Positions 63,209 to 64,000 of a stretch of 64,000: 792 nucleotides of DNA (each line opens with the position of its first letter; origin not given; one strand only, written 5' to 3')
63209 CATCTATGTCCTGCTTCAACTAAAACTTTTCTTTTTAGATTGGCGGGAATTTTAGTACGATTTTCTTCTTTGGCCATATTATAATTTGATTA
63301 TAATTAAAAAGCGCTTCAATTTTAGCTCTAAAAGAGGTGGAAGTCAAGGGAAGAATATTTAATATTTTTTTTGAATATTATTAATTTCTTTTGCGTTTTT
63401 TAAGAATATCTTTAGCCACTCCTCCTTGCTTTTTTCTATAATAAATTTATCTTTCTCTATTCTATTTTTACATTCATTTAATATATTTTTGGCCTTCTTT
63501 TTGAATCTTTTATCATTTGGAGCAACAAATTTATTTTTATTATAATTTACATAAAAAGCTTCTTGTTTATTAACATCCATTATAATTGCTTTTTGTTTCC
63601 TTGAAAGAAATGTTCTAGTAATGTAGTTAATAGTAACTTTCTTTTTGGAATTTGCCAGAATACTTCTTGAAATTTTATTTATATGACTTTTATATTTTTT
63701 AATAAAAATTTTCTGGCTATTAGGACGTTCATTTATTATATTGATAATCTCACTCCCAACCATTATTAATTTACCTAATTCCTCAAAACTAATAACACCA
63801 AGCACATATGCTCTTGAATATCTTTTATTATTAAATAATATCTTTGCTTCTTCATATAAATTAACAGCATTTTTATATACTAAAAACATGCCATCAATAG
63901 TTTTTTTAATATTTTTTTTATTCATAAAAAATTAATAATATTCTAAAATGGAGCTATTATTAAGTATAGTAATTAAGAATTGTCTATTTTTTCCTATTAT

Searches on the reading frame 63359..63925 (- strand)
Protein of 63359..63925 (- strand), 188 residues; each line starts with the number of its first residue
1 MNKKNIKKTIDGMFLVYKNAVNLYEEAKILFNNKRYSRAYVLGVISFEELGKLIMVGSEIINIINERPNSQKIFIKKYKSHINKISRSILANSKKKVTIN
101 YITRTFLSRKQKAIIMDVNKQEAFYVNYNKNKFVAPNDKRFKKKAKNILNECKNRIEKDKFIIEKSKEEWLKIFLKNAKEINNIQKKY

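Call 34: find_encoding_contigs(protein=window:63359-63925:-, flank=10000, max_places=2)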
Protein window:63359-63925:- (188 aa): 1 contig read that carries it; 1 place shown.
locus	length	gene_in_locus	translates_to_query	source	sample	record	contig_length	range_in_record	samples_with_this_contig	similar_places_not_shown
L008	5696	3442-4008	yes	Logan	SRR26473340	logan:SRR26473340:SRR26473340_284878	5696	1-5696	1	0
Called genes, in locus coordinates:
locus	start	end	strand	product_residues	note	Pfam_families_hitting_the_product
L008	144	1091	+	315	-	-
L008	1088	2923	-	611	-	PF01726:LexA_DNA_bind, PF00717:Peptidase_S24, PF13847:Methyltransf_31 (faint), PF02384:N6_Mtase, PF20473:MmeI_Mtase (faint), PF13489:Methyltransf_23 (faint), PF05175:MTS, PF07669:Eco57I, +1 more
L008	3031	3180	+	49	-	-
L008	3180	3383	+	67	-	-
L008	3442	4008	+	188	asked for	PF18728:HEPN_AbiV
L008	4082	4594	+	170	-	PF01844:HNH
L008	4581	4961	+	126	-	-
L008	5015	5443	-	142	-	PF00293:NUDIX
